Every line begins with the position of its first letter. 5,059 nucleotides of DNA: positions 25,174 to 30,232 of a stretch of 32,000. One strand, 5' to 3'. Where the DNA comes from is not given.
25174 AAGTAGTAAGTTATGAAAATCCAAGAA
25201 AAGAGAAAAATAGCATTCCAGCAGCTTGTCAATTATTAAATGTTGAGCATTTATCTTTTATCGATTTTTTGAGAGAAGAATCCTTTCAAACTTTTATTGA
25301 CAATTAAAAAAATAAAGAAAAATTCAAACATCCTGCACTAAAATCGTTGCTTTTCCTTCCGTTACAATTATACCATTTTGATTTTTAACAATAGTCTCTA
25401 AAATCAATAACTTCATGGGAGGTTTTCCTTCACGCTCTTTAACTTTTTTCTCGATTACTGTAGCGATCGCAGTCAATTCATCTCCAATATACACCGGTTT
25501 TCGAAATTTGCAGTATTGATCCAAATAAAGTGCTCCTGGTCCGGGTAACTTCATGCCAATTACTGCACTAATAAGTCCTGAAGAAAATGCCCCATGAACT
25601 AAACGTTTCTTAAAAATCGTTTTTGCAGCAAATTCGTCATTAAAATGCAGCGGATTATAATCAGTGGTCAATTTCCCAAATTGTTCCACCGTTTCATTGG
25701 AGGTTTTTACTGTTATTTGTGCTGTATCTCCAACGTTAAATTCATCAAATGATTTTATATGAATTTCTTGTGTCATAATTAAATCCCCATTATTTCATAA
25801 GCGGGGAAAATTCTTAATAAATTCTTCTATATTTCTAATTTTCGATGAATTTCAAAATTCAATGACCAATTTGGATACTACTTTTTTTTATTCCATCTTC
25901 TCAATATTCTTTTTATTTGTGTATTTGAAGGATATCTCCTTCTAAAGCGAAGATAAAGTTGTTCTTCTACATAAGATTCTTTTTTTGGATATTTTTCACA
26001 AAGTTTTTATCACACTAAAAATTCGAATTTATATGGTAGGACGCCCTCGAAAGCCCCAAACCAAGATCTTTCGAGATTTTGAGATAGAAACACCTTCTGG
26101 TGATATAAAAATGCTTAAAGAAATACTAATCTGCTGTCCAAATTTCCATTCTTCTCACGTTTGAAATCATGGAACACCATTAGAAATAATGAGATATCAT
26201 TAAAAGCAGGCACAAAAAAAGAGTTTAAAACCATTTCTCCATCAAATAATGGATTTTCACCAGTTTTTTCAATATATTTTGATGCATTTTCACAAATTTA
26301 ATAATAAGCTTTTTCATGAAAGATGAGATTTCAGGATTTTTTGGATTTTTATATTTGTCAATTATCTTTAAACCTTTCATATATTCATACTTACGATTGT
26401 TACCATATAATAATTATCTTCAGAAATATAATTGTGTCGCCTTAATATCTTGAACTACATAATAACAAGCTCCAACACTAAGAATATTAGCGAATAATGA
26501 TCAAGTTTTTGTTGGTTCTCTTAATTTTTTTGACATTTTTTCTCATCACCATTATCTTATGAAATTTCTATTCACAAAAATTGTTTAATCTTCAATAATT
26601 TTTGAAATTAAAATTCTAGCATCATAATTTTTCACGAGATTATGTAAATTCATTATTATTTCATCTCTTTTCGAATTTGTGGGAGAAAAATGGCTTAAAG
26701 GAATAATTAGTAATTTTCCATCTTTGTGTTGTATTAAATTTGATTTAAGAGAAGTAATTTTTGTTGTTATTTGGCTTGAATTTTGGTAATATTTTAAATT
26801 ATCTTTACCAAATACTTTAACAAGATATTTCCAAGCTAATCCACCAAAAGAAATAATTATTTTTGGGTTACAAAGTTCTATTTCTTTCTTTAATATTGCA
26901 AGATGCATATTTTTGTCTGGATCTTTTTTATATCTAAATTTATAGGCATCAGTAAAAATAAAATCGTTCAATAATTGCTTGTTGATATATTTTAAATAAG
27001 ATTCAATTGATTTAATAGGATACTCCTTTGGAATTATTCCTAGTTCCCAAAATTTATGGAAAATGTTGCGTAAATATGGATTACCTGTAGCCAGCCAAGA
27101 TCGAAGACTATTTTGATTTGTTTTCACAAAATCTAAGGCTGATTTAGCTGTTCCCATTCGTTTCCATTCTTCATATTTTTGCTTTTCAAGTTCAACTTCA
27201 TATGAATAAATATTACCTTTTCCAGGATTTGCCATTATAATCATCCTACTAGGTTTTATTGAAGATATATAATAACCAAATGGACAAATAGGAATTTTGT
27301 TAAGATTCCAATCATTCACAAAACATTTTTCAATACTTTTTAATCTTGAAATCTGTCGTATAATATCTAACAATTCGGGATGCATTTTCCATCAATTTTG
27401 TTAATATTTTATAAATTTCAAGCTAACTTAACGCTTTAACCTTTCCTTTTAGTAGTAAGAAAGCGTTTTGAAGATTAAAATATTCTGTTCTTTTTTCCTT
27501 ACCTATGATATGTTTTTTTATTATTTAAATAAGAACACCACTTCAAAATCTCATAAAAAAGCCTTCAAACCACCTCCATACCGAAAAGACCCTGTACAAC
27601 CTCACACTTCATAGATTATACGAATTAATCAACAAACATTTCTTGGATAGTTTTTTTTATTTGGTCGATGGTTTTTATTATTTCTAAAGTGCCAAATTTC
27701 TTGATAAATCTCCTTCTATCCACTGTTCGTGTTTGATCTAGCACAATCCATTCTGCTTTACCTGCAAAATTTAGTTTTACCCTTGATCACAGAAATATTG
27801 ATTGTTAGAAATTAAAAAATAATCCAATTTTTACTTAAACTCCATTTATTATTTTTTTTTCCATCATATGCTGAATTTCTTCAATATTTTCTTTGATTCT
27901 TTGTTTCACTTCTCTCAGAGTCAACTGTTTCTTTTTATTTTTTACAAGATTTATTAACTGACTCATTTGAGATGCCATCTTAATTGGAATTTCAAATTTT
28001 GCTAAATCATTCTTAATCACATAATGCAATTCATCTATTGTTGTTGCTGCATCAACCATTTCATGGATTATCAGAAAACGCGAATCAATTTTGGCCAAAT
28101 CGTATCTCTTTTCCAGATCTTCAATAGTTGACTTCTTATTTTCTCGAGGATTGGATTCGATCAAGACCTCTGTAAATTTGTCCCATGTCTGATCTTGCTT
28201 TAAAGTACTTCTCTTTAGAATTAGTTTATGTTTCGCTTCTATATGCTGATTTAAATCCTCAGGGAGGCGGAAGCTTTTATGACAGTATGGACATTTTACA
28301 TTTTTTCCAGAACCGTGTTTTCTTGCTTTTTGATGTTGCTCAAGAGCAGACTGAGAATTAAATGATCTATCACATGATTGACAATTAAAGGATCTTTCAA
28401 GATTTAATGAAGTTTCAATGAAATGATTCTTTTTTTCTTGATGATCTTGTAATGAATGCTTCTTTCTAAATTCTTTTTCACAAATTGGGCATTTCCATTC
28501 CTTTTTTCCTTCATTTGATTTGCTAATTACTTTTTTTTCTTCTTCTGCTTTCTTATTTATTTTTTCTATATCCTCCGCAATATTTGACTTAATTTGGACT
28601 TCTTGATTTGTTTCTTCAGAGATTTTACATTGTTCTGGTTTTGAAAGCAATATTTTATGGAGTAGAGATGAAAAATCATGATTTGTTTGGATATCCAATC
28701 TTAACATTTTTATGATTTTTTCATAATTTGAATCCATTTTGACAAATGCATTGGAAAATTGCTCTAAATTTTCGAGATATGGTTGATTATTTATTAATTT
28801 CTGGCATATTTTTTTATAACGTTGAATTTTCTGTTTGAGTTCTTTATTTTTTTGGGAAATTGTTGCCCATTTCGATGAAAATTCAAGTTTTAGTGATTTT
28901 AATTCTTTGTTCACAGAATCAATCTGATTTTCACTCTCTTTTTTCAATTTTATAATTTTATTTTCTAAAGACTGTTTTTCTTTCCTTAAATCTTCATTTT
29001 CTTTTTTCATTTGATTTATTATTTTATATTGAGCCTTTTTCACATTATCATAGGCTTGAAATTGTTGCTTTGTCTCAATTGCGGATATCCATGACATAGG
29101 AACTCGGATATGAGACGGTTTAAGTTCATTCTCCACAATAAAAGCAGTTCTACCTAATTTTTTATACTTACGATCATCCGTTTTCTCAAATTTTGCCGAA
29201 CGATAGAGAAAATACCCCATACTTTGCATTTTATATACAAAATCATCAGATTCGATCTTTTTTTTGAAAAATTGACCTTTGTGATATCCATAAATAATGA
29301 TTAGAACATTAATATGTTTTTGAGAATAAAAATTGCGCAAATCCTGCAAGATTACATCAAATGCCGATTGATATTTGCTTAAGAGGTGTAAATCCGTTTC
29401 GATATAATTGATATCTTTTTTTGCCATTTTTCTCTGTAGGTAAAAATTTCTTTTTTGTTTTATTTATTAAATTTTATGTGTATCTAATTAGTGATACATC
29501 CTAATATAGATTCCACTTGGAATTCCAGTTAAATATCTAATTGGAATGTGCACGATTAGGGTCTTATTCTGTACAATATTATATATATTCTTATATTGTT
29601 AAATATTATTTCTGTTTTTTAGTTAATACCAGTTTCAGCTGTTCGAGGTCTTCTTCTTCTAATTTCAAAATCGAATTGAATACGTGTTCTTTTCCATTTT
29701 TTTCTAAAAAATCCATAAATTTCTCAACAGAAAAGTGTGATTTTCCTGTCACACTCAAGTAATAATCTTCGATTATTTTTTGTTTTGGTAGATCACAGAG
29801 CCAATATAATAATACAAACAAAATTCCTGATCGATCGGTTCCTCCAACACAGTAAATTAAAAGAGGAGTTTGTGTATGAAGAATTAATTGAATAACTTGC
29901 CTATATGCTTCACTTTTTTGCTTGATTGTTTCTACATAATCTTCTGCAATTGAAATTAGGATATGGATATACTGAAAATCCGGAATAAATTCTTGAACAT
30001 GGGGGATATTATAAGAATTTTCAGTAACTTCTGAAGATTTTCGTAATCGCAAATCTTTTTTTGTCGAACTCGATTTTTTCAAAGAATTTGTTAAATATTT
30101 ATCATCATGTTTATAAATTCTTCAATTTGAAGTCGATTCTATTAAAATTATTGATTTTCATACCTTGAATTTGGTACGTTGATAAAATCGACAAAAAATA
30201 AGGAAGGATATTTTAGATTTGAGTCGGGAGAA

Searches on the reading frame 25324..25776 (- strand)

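Call 73: search_protein_families(library=pfam, proteins=[window:25324-25776:-], max_evalue=0.001)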
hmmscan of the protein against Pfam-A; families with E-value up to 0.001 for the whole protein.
window:25324-25776:- (150 aa): 2 families
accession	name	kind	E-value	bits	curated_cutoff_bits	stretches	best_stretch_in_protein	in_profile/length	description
PF01575.25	MaoC_dehydratas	-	1.4e-20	73.6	27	1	20-116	13-110/123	MaoC like domain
PF13452.11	FAS1_DH_region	-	6.9e-08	33.1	22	1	19-139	8-130/132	FAS1-like, dehydratase domain region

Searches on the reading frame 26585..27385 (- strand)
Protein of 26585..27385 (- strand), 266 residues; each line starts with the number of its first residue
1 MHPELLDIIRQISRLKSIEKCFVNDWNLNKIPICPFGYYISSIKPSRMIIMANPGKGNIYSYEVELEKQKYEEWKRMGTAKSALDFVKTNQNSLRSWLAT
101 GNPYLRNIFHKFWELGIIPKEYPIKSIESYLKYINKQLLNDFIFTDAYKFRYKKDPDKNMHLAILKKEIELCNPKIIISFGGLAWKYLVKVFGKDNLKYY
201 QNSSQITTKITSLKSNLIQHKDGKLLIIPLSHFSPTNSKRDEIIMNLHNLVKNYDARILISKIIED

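Call 73: search_protein_families(library=pfam, proteins=[window:26585-27385:-], max_evalue=0.001)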
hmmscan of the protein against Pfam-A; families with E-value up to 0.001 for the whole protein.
window:26585-27385:- (266 aa): 1 family
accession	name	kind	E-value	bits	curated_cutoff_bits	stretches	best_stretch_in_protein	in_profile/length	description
PF03167.25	UDG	-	1.3e-08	35.5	24.3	1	86-241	28-126/141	Uracil DNA glycosylase superfamily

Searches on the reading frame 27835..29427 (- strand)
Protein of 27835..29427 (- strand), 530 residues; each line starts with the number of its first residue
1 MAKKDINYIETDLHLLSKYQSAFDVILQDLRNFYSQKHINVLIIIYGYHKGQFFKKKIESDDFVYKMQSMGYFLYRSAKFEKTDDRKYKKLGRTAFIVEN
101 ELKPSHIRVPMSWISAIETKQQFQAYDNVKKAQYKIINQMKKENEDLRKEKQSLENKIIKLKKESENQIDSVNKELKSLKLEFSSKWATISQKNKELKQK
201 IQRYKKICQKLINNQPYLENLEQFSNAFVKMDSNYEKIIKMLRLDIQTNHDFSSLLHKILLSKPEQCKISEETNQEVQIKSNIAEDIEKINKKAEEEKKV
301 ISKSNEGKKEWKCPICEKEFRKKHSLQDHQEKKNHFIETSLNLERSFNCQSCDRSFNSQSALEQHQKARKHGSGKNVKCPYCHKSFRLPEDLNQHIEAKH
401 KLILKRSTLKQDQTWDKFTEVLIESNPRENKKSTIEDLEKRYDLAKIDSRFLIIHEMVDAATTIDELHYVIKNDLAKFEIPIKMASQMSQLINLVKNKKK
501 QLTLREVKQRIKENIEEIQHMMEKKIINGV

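Call 73: search_protein_families(library=pfam, proteins=[window:27835-29427:-], max_evalue=0.001)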
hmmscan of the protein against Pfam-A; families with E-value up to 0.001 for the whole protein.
window:27835-29427:- (530 aa): 10 families
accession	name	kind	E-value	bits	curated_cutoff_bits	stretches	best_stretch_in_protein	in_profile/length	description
PF00096.32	zf-C2H2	-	7.4e-13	48.6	25.2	1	378-400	2-23/23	Zinc finger, C2H2 type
PF13894.12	zf-C2H2_4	-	2e-12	47.1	27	0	378-400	2-24/24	C2H2-type zinc finger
PF12171.14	zf-C2H2_jaz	-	4e-07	30.5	22.6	1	347-371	2-26/27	Zinc-finger double-stranded RNA-binding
PF12874.13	zf-met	-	9.6e-07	29.4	21.2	1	347-371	1-25/25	Zinc-finger of C2H2 type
PF13912.12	zf-C2H2_6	-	2.4e-06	27.8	25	1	347-368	2-23/27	C2H2-type zinc finger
PF12756.13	zf-C2H2_2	-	5.5e-06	27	26.9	0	300-336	39-76/100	C2H2 type zinc-finger (2 copies)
PF05605.18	zf-Di19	-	5.7e-06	26.9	27.5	0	346-400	2-53/54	Drought induced 19 protein (Di19), zinc-binding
PF13465.12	zf-H2C2_2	-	8.7e-05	23.1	40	0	361-386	1-24/26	Zinc-finger double domain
PF13913.12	zf-C2HC_2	-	0.00012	22.1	27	0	377-388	3-13/25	zinc-finger of a C2HC-type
PF22034.2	B129_C2H2-zf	-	0.00031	21.4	27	0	313-333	1-21/22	Uncharacterized protein B-129, C2H2 zinc finger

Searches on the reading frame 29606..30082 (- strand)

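Call 73: search_protein_families(library=pfam, proteins=[window:29606-30082:-], max_evalue=0.001)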
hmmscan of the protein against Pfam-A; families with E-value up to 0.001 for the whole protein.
window:29606-30082:- (158 aa): 2 families
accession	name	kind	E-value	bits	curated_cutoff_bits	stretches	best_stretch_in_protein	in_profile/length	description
PF13350.11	Y_phosphatase3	-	1.3e-14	55.3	22.2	1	45-147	103-203/240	Tyrosine phosphatase family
PF03162.18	Y_phosphatase2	-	1e-05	25.6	27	1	9-133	29-153/165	Tyrosine phosphatase family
